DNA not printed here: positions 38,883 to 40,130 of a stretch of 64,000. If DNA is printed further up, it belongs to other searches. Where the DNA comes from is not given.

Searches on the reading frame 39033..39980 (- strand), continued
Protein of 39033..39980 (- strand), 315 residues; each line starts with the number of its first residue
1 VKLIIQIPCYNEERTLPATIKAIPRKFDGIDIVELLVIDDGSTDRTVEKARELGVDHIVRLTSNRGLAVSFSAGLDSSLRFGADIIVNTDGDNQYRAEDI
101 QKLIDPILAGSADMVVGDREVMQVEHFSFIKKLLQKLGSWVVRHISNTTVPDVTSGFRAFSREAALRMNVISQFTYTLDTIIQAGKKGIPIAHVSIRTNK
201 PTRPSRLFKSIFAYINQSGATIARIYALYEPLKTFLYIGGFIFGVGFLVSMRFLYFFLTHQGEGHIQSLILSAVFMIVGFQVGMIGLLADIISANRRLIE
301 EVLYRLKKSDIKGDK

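Call 22: find_related_loci(query=window:39033-39980:-, collection=metagenome_contigs, flank=1500)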
Query window:39033-39980:- (315 aa) in metagenome_contigs; peptide patterns used: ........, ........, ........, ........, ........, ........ (x = any residue, [..] = any of these).
600 stretches matched a pattern (row limit reached: there are more); 576 encode a relative of the query (tblastn E <= 1e-3); the best 80 are kept; 80 distinct loci.
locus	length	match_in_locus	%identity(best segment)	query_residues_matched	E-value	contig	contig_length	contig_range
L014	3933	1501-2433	73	1-311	8e-154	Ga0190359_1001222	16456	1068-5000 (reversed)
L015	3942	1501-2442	68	1-315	2e-149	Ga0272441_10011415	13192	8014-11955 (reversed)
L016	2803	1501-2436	71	1-312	2e-153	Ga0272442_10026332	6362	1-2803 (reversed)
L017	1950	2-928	71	4-312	9e-159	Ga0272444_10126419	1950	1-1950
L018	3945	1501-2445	68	1-315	1e-147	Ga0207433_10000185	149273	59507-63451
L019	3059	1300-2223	70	1-308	7e-154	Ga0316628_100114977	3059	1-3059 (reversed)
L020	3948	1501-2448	66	2-315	1e-139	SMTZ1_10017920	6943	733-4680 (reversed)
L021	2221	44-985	64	1-314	2e-148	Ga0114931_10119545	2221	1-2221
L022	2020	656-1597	63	1-314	2e-145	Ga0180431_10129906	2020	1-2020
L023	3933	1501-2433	64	1-311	2e-136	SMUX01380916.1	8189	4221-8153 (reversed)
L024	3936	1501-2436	65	2-311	3e-135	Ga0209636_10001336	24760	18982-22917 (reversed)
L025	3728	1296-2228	62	1-311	2e-136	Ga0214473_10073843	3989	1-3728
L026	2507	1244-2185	60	2-315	9e-141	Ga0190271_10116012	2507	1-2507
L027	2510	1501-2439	62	1-313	1e-135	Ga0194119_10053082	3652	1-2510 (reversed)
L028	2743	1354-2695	61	2-315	5e-138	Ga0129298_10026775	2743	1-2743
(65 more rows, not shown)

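Call 23: search_solved_structures(query=window:39033-39980:-, max_evalue=0.001)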
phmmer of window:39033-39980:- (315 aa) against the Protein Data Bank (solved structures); distinct sequences matched with E-value up to 0.001: 8.
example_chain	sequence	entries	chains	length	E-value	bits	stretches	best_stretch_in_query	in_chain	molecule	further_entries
5mlz_A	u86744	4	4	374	1e-16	64.3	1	1-216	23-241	Dolichol monophosphate mannose synthase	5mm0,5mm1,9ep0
9bhc_C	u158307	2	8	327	1.5e-12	50.6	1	2-293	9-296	Undecaprenyl-phosphate 4-deoxy-4-formamido-L-arabinose transferase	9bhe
8vxh_A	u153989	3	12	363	2.2e-12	50.1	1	2-293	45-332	Undecaprenyl-phosphate 4-deoxy-4-formamido-L-arabinose transferase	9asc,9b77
9hwj_A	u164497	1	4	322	2.8e-12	49.7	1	2-293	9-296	Undecaprenyl-phosphate 4-deoxy-4-formamido-L-arabinose transferase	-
5eke_A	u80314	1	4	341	3.3e-08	36.3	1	2-292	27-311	Uncharacterized glycosyltransferase sll0501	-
9nye_A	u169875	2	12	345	1.2e-07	34.5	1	2-174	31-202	Glycosyltransferase sll0501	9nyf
5ekp_C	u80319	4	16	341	1.2e-07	34.5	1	2-175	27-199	Uncharacterized glycosyltransferase sll0501 | Glycosyltransferase sll0501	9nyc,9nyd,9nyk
6p61_A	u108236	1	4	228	3.6e-05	26.4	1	6-109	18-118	Glycosyltransferase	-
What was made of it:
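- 39033..39980 (-): Downstream GT2 gene (315 aa), a polyprenyl-phosphate glycosyltransferase-like protein (DPMS/AglJ/ArnC/GtrB superfamily). PDB 5mlz DPMS 1e-16, ArnC 1.5e-12, GtrB 3e-8 (call 23).
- On Polyprenyl-phosphate glycosyltransferase (GT2; DPMS/GtrB/ArnC/AglJ-like): 5mlz DPMS 1e-16; ArnC 9bhc/8vxh 1.5e-12 over residues 2-293; GtrB 5eke 3e-8 (call 23).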

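Call 24: search_protein_families(library=ncbifam, proteins=[window:39033-39980:-], max_evalue=0.00001)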
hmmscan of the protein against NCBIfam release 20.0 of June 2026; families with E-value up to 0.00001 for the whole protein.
window:39033-39980:- (315 aa): 10 families
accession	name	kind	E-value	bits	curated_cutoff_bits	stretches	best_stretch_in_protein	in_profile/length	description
TIGR04182.1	glyco_TIGR04182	equivalog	8.4e-35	120.6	325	1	4-297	3-287/293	S-layer glycoprotein N-glycosyltransferase AglJ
NF058614.1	PPMAGASynPpgS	equivalog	5.8e-19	68.4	370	1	5-170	4-167/226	polyprenyl-phospho-N-acetylgalactosaminyl synthase PpgS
NF041391.1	DPhHxTase_Halo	equivalog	1.4e-14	53.6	375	1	9-184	3-169/213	dolichyl-phosphate hexose transferase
NF007986.1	PRK10714.1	equivalog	4.5e-14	52.2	529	1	2-293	7-294/316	undecaprenyl-phosphate 4-deoxy-4-formamido-L-arabinose transferase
NF047588.1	GlcsyltransPgfSStrep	equivalog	8.1e-14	51.5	500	1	1-292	1-287/308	glycosyltransferase PgfS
TIGR03937.1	PgaC_IcaA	equivalog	3.1e-08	33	422.3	1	5-101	49-144/407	poly-beta-1,6-N-acetyl-D-glucosamine synthase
NF010496.0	PRK13915.1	equivalog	8.2e-08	31.7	262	1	5-109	35-144/307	glucosyl-3-phosphoglycerate synthase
TIGR04283.1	glyco_like_mftF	equivalog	8.6e-08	32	182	1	5-67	3-62/221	TIGR04283 family arsenosugar biosynthesis glycosyltransferase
NF047683.1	TeichurnBiosyTuaG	equivalog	6.4e-06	26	400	0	5-122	10-126/252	teichuronic acid biosynthesis protein TuaG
NF041865.1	EpsU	equivalog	9.2e-06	24.9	700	0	3-106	41-146/394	exopolysaccharide biosynthesis GT2 family glycosyltransferase EpsU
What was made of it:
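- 39033..39980 (-): NCBIfam AglJ 8e-35, below the equivalog cut-off (call 24).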

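Call 32: find_related_loci(query=window:39033-39980:-, collection=genome_contigs, flank=3000)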
Query window:39033-39980:- (315 aa) in genome_contigs; peptide patterns used: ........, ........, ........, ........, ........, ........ (x = any residue, [..] = any of these).
600 stretches matched a pattern (row limit reached: there are more); 590 encode a relative of the query (tblastn E <= 1e-3); the best 80 are kept; 80 distinct loci.
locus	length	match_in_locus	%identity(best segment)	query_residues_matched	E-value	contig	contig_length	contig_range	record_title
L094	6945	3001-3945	66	1-315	2e-146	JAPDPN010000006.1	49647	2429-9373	MAG: candidate division KSB1 bacterium isolate DPZ2_202101_bins_149 DPZ-2_202101_bins_149_scaffold_6, whole genome shotg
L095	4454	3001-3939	67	1-313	2e-139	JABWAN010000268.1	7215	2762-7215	MAG: candidate division KSB1 bacterium isolate MAG_5 scaffold_12865, whole genome shotgun sequence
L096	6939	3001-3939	65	1-314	2e-135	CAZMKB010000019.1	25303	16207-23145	MAG TPA_asm: uncultured Gemmatimonadota bacterium isolate SRP141376_co1_256 genome assembly, contig: NODE_4357_length_25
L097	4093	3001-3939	62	1-313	2e-135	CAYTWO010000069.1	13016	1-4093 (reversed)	MAG TPA_asm: uncultured Gemmatimonadota bacterium isolate binchicken_co275_495 genome assembly, contig: NODE_7052_length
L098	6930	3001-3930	61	2-311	2e-134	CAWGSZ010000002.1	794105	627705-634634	MAG: Vicinamibacterales bacterium isolate MFD05567.bin.1.13 genome assembly, contig: contig_14213, whole genome shotgun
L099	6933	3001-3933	63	1-311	2e-134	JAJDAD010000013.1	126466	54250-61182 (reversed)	MAG: candidate division KSB1 bacterium isolate OFTM153 OFTM153_12, whole genome shotgun sequence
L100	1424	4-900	68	11-308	4e-146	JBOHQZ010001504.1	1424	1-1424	MAG: bacterium isolate SD8033_maxbin2.bin.2_sub NODE_71214_length_1424_cov_3.761758, whole genome shotgun sequence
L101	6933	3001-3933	60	2-312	7e-132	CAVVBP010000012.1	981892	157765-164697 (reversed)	MAG: Vicinamibacterales bacterium isolate MFD02809.bin.1.263 genome assembly, contig: contig_57777, whole genome shotgun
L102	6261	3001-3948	63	1-315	3e-131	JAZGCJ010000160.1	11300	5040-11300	MAG: Thermodesulfobacteriota bacterium isolate SCS3bin.13 SCS3bin.13_160, whole genome shotgun sequence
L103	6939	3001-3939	62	2-312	8e-129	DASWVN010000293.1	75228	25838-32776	MAG TPA_asm: Vicinamibacterales bacterium isolate SMAG_U3631 k141_541270, whole genome shotgun sequence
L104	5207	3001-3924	61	2-308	1e-128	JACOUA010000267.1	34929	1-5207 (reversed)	MAG: Acidobacteria bacterium isolate NC_groundwater_58_Pr7_S-0.65um_66_18 FFV18_Sp65_scaffold_213954, whole genome shotg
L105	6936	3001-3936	61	2-311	1e-127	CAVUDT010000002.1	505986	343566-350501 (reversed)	MAG: uncultured Acidobacteriota bacterium isolate MFD02840.bin.1.7 genome assembly, contig: contig_1961, whole genome sh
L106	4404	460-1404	64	1-315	1e-127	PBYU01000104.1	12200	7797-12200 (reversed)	MAG: Gammaproteobacteria bacterium isolate NP21 MHASMcontig_407097, whole genome shotgun sequence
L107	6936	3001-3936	60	1-312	4e-127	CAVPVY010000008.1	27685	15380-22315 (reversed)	MAG: uncultured Planctomycetota bacterium isolate MFD09964.bin.1.59 genome assembly, contig: contig_62662, whole genome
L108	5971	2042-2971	58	2-311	4e-126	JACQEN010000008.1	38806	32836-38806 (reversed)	MAG: Deltaproteobacteria bacterium isolate NC_groundwater_1022_Pr1_S-0.65um_62_10 Montesol18_Sp65_coassembly_scaffold_12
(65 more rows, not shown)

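Call 47: find_encoding_contigs(protein=P0007, flank=1500, max_places=4)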
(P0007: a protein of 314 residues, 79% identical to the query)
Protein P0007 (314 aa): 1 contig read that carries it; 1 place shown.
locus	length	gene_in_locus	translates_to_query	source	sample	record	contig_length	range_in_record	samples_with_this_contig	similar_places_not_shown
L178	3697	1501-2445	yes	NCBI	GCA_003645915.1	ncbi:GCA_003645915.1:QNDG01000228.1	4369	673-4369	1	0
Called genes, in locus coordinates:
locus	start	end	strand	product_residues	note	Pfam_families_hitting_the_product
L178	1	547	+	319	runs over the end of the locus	PF00535:Glycos_transf_2, PF10111:Glyco_tranf_2_2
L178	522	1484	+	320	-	PF00535:Glycos_transf_2, PF10111:Glyco_tranf_2_2 (weak)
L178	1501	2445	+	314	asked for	PF00535:Glycos_transf_2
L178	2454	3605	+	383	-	PF13439:Glyco_transf_4, PF00534:Glycos_transf_1, PF13692:Glyco_trans_1_4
